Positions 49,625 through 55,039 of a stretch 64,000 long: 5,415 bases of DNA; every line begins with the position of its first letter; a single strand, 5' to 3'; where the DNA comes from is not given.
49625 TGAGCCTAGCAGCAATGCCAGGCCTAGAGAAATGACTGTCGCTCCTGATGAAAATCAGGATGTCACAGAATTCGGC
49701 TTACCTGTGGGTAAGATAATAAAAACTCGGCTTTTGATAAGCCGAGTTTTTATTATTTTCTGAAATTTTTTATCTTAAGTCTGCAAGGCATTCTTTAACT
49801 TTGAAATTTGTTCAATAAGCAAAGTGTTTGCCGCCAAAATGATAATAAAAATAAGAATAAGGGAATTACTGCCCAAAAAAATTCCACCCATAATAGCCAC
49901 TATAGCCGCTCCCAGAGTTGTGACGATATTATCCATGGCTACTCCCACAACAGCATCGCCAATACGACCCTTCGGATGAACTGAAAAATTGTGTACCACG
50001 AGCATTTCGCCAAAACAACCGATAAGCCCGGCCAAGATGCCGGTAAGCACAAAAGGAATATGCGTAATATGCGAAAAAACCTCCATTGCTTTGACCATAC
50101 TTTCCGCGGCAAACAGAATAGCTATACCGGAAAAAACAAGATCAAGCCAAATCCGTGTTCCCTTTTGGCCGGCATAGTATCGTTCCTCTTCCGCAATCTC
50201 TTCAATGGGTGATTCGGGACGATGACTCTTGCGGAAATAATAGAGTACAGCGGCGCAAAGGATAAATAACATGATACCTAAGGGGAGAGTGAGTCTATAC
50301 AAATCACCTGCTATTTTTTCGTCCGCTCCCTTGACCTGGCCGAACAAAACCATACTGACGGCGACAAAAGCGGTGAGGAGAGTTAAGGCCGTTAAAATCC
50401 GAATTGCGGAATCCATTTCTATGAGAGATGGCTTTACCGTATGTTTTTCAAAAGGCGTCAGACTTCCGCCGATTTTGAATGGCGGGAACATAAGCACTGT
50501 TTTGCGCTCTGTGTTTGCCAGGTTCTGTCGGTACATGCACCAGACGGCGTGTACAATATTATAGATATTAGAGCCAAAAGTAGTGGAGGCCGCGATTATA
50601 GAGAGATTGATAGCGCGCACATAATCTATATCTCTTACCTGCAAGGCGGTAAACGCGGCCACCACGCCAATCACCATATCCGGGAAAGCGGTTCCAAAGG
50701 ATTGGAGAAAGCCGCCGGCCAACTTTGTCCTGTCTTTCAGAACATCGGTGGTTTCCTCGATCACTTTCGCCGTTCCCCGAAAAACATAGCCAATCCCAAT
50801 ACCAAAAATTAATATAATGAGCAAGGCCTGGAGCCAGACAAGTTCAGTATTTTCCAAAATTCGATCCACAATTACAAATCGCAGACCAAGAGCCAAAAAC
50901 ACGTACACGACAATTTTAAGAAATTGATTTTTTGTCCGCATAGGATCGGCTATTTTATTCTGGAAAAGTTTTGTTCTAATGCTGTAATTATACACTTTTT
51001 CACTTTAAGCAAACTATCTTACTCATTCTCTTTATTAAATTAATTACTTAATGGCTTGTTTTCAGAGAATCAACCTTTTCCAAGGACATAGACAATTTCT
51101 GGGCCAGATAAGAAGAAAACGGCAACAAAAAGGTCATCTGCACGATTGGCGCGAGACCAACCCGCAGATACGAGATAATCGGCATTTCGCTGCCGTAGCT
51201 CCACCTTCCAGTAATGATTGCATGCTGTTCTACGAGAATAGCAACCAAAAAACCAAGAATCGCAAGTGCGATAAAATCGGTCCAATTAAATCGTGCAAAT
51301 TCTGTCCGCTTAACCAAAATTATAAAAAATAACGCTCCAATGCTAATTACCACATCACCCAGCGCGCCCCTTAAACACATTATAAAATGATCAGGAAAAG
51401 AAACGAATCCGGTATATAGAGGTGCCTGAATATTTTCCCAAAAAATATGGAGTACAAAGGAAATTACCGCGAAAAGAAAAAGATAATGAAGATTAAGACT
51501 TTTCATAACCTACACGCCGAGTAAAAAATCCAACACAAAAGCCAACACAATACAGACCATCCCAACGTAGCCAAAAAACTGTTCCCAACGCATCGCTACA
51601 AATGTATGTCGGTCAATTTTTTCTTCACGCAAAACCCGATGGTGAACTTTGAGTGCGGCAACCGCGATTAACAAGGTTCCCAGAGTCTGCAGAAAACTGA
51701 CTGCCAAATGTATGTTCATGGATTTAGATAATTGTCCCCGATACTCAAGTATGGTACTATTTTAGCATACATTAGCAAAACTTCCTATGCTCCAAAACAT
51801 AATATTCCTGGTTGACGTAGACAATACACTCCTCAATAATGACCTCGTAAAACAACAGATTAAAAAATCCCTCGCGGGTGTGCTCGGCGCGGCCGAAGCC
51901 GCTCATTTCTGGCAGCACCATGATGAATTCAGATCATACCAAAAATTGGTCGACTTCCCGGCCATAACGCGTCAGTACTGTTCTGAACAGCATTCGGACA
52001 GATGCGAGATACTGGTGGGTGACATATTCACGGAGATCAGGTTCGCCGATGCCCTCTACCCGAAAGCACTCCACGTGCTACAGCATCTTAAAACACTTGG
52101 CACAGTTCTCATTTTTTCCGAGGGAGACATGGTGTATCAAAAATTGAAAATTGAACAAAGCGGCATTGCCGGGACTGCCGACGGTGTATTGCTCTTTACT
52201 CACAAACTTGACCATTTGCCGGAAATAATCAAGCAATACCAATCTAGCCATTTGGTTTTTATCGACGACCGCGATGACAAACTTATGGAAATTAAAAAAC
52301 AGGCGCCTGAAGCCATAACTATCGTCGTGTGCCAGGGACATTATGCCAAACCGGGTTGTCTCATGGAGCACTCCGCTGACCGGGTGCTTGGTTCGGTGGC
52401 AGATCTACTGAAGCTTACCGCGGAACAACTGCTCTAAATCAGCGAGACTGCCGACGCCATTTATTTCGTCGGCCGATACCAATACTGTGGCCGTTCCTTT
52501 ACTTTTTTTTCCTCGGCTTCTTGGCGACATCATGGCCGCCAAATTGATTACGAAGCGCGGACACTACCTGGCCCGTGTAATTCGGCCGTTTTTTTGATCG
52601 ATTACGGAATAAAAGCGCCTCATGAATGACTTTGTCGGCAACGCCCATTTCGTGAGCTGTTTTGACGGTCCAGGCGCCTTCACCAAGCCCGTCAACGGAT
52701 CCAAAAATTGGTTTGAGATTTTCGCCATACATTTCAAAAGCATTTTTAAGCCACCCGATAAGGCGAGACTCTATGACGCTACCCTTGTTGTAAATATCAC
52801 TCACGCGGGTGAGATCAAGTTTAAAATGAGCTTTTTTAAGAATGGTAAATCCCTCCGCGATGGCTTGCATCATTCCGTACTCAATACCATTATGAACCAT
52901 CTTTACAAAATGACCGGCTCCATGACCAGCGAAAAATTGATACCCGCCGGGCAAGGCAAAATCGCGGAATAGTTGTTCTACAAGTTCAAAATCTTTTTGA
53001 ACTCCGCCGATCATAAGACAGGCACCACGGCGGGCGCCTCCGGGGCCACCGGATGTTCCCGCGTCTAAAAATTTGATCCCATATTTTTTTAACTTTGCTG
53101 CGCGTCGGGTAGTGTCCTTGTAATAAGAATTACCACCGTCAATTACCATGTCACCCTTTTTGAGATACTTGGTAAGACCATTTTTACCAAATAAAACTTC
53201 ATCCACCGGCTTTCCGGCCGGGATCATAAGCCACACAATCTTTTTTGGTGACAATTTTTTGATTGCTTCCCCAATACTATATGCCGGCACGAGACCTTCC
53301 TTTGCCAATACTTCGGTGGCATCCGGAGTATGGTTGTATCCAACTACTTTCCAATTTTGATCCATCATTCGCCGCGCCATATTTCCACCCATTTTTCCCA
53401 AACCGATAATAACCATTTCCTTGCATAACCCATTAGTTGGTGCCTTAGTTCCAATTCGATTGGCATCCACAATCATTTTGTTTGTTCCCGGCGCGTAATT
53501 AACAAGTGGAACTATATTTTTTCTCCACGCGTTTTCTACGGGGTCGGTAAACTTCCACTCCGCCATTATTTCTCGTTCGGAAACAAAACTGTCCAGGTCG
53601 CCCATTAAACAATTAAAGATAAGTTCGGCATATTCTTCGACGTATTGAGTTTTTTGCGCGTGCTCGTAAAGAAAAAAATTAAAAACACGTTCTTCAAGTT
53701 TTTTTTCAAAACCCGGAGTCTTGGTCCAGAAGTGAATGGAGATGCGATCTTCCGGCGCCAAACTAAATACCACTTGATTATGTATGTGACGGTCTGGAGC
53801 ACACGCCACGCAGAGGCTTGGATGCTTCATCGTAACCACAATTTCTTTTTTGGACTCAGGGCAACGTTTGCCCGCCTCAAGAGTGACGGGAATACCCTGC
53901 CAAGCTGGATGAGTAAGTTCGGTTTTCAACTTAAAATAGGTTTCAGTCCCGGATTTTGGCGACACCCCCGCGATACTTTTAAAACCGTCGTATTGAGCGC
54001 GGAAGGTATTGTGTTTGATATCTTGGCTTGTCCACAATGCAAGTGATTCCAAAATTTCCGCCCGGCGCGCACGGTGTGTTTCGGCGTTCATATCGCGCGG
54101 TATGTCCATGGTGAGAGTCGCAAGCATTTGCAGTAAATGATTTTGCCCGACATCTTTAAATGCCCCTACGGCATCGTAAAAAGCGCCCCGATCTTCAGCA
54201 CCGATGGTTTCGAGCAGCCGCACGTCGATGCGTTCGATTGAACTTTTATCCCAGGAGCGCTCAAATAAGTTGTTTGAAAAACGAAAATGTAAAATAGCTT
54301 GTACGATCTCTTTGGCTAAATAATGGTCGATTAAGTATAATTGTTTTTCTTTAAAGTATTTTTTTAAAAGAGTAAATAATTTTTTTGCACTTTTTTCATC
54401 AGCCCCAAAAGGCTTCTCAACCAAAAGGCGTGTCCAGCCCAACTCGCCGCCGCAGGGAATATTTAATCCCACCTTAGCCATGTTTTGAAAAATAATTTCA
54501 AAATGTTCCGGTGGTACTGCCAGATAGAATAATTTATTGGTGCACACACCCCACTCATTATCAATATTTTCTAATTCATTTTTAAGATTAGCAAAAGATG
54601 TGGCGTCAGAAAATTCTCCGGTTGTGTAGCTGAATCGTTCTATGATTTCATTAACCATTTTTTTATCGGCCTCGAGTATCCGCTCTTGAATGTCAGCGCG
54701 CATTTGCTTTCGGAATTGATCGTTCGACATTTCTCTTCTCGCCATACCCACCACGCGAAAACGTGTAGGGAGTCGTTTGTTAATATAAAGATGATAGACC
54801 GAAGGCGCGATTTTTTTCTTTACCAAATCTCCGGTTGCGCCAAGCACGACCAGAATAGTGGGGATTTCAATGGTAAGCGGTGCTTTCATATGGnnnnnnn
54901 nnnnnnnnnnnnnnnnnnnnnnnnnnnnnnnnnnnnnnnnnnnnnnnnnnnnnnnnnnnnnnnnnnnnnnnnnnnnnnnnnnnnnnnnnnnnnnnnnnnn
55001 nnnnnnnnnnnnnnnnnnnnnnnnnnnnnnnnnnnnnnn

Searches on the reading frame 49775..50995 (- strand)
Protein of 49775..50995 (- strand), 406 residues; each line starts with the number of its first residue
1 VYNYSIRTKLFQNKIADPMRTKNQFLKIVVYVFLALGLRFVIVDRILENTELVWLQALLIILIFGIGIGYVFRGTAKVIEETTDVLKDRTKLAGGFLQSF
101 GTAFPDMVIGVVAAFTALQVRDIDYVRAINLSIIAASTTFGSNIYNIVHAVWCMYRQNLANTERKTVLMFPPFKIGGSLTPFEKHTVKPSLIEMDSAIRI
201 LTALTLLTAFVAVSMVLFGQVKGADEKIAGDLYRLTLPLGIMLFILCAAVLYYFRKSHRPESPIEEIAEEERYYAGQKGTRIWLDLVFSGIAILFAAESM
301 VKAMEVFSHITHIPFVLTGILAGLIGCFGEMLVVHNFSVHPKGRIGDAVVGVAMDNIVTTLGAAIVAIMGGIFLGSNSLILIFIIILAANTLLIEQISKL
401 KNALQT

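Call 23: search_protein_families(library=pfam, proteins=[window:49775-50995:-], max_evalue=0.01)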
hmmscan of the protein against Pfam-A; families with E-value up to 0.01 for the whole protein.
window:49775-50995:- (406 aa): 1 family
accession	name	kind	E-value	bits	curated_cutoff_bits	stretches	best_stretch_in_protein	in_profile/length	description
PF01699.29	Na_Ca_ex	-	0.0026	18.1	24.9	0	286-391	6-117/151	Sodium/calcium exchanger protein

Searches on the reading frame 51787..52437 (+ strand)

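Call 92: search_protein_families(library=pfam, proteins=[window:51787-52437:+], max_evalue=0.001)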
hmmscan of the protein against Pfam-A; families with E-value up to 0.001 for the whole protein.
window:51787-52437:+ (216 aa): 1 family
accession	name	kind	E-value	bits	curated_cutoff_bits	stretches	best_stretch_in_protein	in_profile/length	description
PF00702.32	Hydrolase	-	1.5e-06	29.2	26.4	1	7-134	4-144/191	haloacid dehalogenase-like hydrolase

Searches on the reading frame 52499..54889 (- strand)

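Call 23: search_protein_families(library=pfam, proteins=[window:52499-54889:-], max_evalue=0.01)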
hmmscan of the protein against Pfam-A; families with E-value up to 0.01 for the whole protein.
window:52499-54889:- (796 aa): 7 families
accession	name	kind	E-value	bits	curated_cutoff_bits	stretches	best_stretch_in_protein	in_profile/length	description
PF02781.21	G6PD_C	-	1.3e-65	221.8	27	1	201-470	2-279/296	Glucose-6-phosphate dehydrogenase, C-terminal domain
PF00479.28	G6PD_N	-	3.8e-54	184.5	22.1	1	14-197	1-182/183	Glucose-6-phosphate dehydrogenase, NAD binding domain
PF03446.21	NAD_binding_2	-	1.7e-45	155.4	21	1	494-645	4-153/161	NAD binding domain of 6-phosphogluconate dehydrogenase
PF00393.24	6PGD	-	3.1e-19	69.9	27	1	659-769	1-117/290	6-phosphogluconate dehydrogenase, C-terminal domain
PF02826.25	2-Hacid_dh_C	-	0.002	18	25.1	1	490-545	37-91/178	D-isomer specific 2-hydroxyacid dehydrogenase, NAD binding domain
PF14833.11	NAD_binding_11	-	0.0033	18.1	30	1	657-704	1-46/122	NAD-binding of NADP-dependent 3-hydroxyisobutyrate dehydrogenase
PF03807.23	F420_oxidored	-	0.0052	17.8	21.6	0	493-533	3-45/94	NADP oxidoreductase coenzyme F420-dependent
